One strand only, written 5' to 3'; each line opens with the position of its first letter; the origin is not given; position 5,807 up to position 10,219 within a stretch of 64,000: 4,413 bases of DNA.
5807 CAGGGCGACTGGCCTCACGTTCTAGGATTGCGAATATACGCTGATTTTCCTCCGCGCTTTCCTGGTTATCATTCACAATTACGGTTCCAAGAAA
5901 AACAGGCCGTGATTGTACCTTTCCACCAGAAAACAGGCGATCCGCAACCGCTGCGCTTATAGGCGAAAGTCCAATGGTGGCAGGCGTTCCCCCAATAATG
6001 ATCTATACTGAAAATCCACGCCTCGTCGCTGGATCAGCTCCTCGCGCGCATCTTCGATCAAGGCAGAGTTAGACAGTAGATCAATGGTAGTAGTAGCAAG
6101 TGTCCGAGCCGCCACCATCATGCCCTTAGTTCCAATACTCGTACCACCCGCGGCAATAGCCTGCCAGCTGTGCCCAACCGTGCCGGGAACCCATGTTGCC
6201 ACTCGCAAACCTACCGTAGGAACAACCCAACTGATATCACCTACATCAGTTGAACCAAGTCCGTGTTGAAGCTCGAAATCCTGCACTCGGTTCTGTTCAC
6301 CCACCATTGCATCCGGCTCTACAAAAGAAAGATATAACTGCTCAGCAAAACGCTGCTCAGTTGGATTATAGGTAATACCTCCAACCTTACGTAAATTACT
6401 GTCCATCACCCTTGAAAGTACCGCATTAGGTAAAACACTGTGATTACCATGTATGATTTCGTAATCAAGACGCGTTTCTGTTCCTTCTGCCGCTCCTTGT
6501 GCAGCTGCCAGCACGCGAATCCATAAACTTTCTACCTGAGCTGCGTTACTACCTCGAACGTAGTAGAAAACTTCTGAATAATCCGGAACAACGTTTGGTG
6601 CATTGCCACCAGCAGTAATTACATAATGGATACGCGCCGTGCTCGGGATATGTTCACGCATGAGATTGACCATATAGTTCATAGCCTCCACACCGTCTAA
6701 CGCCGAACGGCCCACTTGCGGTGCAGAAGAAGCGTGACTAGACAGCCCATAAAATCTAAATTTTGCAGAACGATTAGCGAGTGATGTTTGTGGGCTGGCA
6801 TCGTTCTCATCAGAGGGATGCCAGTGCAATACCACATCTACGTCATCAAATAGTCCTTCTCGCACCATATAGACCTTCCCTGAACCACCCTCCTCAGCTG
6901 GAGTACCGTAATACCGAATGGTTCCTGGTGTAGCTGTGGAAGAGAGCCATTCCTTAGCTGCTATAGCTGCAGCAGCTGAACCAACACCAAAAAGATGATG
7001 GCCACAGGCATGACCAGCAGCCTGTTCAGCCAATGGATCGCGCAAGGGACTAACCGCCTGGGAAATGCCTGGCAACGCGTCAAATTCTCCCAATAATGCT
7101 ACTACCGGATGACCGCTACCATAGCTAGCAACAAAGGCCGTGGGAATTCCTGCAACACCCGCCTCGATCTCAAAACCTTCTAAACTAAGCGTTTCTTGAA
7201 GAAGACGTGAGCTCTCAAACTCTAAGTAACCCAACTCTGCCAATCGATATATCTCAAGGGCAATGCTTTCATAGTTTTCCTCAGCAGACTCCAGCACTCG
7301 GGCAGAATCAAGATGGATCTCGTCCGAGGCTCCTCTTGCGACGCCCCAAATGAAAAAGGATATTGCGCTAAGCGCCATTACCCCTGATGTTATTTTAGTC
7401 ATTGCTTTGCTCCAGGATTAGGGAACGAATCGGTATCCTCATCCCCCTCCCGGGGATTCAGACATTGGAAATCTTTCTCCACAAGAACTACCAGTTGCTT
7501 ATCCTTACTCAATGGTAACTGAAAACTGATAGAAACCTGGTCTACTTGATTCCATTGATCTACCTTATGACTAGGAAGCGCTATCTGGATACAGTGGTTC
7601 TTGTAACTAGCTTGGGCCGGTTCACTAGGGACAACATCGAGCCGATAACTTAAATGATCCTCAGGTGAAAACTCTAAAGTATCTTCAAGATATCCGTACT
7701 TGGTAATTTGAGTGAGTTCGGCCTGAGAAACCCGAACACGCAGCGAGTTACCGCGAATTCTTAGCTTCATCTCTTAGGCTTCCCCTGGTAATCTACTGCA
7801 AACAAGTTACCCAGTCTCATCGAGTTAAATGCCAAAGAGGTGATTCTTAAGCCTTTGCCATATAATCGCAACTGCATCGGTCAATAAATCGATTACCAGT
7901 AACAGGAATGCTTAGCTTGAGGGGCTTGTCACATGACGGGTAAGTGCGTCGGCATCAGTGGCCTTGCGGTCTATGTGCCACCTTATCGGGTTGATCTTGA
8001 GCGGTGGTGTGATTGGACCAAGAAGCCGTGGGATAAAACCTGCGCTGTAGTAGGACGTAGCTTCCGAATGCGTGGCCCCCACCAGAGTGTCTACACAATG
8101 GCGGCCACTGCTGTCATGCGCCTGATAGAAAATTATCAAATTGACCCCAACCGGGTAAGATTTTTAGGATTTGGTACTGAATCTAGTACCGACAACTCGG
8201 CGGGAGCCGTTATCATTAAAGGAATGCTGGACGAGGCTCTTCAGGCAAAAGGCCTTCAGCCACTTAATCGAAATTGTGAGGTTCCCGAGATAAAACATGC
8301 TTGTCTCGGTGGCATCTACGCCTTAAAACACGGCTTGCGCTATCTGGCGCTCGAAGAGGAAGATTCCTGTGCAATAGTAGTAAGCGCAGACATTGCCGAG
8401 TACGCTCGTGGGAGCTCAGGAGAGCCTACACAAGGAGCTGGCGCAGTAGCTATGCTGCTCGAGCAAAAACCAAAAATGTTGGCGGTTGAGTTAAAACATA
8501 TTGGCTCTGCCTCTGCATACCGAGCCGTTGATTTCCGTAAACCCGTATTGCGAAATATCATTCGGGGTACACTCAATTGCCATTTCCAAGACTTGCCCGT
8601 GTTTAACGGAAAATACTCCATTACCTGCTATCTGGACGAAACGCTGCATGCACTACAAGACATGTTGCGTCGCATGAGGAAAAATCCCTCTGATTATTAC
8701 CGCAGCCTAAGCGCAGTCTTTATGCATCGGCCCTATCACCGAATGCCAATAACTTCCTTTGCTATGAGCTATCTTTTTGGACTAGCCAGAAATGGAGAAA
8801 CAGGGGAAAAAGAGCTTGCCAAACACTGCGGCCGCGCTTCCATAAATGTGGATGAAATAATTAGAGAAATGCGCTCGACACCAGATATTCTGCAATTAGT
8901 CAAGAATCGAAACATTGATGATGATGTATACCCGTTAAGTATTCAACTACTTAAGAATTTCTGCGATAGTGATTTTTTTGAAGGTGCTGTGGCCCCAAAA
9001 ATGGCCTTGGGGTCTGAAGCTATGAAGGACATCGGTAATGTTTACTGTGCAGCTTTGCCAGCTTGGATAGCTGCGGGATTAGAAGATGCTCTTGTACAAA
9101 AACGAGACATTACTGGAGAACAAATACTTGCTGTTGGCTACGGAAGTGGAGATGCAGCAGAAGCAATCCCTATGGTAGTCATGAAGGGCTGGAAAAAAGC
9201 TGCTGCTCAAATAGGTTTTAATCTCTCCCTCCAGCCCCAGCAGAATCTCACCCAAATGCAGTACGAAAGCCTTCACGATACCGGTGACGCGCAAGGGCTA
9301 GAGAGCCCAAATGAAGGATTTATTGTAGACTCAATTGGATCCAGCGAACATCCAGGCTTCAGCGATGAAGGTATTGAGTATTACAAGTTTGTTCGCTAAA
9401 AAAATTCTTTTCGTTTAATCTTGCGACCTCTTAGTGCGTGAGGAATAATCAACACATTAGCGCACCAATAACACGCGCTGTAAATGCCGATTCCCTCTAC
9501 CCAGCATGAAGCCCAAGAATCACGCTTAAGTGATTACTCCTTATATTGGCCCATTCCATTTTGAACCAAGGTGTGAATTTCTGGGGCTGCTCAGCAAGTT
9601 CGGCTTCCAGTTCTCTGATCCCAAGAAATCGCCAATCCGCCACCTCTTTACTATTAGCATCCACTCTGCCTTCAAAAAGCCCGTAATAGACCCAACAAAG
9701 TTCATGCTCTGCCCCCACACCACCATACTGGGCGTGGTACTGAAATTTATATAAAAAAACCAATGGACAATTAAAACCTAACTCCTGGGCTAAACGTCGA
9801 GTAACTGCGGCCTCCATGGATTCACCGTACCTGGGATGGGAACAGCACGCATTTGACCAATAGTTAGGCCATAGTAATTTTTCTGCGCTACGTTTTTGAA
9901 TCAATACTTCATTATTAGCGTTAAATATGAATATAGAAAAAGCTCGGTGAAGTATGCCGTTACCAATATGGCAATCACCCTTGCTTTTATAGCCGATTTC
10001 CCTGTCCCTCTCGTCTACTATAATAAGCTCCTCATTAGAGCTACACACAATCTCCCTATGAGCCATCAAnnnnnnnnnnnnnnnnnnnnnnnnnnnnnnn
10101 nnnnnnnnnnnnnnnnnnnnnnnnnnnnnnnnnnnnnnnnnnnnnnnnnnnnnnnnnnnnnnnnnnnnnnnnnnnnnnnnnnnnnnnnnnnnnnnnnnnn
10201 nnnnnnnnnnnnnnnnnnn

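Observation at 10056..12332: Single-polypeptide fusion of class II HMG-CoA reductase and mevalonate kinase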

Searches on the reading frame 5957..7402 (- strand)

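Call 4: search_protein_families(library=pfam, proteins=[window:5957-7402:-])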
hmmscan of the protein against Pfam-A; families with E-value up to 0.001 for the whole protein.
window:5957-7402:- (481 aa): 2 families
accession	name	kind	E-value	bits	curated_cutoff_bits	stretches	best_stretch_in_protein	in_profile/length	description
PF01546.33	Peptidase_M20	-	1.5e-09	38.6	24.6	1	103-340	2-143/206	Peptidase family M20/M25/M40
PF07687.19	M20_dimer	-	8.5e-07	29.3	21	1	212-302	8-100/107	Peptidase dimerisation domain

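Call 5: search_protein_families(library=ncbifam, proteins=[window:5957-7402:-])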
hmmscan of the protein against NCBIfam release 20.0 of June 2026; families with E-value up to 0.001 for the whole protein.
window:5957-7402:- (481 aa): 8 families
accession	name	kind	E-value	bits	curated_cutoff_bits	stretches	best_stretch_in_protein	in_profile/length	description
TIGR01891.1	amidohydrolases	subfamily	2.8e-64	217.5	153.75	1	46-415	3-350/366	amidohydrolase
NF038260.1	ectoine_DoeB_2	equivalog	1.8e-14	53.4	550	1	48-305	12-272/378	N(2)-acetyl-L-2,4-diaminobutanoate deacetylase DoeB2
NF040868.1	carboxypep_CpsA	equivalog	2.5e-13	49.5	500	1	44-202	15-172/391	carboxypeptidase CpsA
NF006365.0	PRK08588.1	subfamily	8.5e-11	41.8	289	1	89-324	55-298/383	succinyl-diaminopimelate desuccinylase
TIGR01910.1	DapE-ArgE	subfamily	1.5e-06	27.7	217.6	1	141-291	108-269/373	ArgE/DapE family deacylase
NF004788.0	PRK06133.1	subfamily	7.4e-06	25.1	349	1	168-293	175-299/417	glutamate carboxypeptidase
NF005602.0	PRK07338.1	equivalog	3.7e-05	22.5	357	1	170-294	165-288/409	hydrolase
NF058540.1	Ncarbamyl_ErtE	equivalog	0.00097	17.8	520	0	214-341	221-353/418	N-carbamyl-l-glutamate amidohydrolase ErtE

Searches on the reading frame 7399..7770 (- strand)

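Call 4: search_protein_families(library=pfam, proteins=[window:7399-7770:-])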
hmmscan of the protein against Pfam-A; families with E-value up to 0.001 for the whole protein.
window:7399-7770:- (123 aa): 1 family
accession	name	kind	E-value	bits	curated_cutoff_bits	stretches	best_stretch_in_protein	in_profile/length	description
PF22668.1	DUF7009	-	1.8e-32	112.6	27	1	1-119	1-118/119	Family of unknown function (DUF7009)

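Call 5: search_protein_families(library=ncbifam, proteins=[window:7399-7770:-])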
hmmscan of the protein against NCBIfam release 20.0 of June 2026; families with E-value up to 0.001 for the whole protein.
window:7399-7770:- (123 aa): 0 families

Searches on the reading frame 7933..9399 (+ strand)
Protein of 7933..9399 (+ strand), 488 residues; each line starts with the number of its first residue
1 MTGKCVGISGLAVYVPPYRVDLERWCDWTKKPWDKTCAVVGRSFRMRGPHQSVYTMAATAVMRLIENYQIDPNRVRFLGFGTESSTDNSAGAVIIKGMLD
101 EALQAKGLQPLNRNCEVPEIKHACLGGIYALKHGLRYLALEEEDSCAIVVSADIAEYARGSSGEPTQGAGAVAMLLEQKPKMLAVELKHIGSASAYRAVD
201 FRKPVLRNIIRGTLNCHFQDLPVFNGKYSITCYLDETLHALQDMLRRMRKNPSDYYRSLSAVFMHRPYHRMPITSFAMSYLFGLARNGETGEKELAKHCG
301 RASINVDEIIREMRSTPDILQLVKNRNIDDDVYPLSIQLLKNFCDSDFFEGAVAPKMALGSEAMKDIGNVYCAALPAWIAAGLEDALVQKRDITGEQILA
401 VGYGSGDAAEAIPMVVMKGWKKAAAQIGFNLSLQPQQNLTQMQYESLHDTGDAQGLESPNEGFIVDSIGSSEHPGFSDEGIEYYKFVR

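Call 4: search_protein_families(library=pfam, proteins=[window:7933-9399:+])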
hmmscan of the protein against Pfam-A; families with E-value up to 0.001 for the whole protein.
window:7933-9399:+ (488 aa): 2 families
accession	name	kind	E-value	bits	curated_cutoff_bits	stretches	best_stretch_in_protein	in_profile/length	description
PF01154.23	HMG_CoA_synt_N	-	4.5e-15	56.4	25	1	4-177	3-170/174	Hydroxymethylglutaryl-coenzyme A synthase N terminal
PF08540.16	HMG_CoA_synt_C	-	5.7e-09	36.5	25.1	1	220-422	26-207/280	Hydroxymethylglutaryl-coenzyme A synthase C terminal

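Call 5: search_protein_families(library=ncbifam, proteins=[window:7933-9399:+])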
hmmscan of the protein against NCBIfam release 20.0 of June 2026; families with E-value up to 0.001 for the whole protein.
window:7933-9399:+ (488 aa): 6 families
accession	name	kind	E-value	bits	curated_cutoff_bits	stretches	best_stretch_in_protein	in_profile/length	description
TIGR01835.1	HMG-CoA-S_prok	equivalog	4.6e-49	167.2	360.35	2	6-276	1-242/382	hydroxymethylglutaryl-CoA synthase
NF041302.1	HMG_CoAsyn_Halo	equivalog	5.5e-39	134.4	800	1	48-469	48-434/443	hydroxymethylglutaryl-CoA synthase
TIGR01833.1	HMG-CoA-S_euk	equivalog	9.3e-28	97.5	286.2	1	4-418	3-378/457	hydroxymethylglutaryl-CoA synthase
NF003274.0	PRK04262.1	equivalog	5.6e-18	65.1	244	1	6-274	3-244/347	hydroxymethylglutaryl-CoA synthase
TIGR00748.1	HMG_CoA_syn_Arc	equivalog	1.1e-11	44.6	353.35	1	6-183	2-169/345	hydroxymethylglutaryl-CoA synthase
NF006829.0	PRK09352.1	subfamily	4.9e-05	22.5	249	0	7-196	6-191/322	beta-ketoacyl-ACP synthase 3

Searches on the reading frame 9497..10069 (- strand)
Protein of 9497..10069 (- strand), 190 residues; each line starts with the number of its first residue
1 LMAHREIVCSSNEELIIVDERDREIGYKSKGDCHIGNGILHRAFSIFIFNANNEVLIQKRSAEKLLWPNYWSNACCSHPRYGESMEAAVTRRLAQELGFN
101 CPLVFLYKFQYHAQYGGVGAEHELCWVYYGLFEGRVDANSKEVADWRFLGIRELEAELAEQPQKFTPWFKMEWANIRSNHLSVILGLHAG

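Call 4: search_protein_families(library=pfam, proteins=[window:9497-10069:-])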
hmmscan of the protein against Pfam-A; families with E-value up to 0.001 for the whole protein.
window:9497-10069:- (190 aa): 1 family
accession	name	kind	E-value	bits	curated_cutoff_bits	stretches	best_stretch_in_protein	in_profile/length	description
PF00293.34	NUDIX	-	3.7e-18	66.3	21.1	1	40-169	2-134/134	NUDIX domain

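Call 5: search_protein_families(library=ncbifam, proteins=[window:9497-10069:-])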
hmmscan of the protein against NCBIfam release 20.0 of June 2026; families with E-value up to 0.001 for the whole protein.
window:9497-10069:- (190 aa): 4 families
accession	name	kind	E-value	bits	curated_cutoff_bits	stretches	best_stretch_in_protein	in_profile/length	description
NF002995.0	PRK03759.1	equivalog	5.7e-47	159.8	127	1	11-178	5-174/185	isopentenyl-diphosphate Delta-isomerase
TIGR02150.1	IPP_isom_1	equivalog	1.1e-43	148.8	105.8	1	15-171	1-157/159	isopentenyl-diphosphate delta-isomerase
NF041653.1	Nud_hyd_Meth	equivalog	1.5e-13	50.9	300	1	18-170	5-154/170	Nudix hydrolase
NF011922.0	PRK15393.1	equivalog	3.9e-07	29.9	152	1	11-155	9-148/182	NUDIX hydrolase YfcD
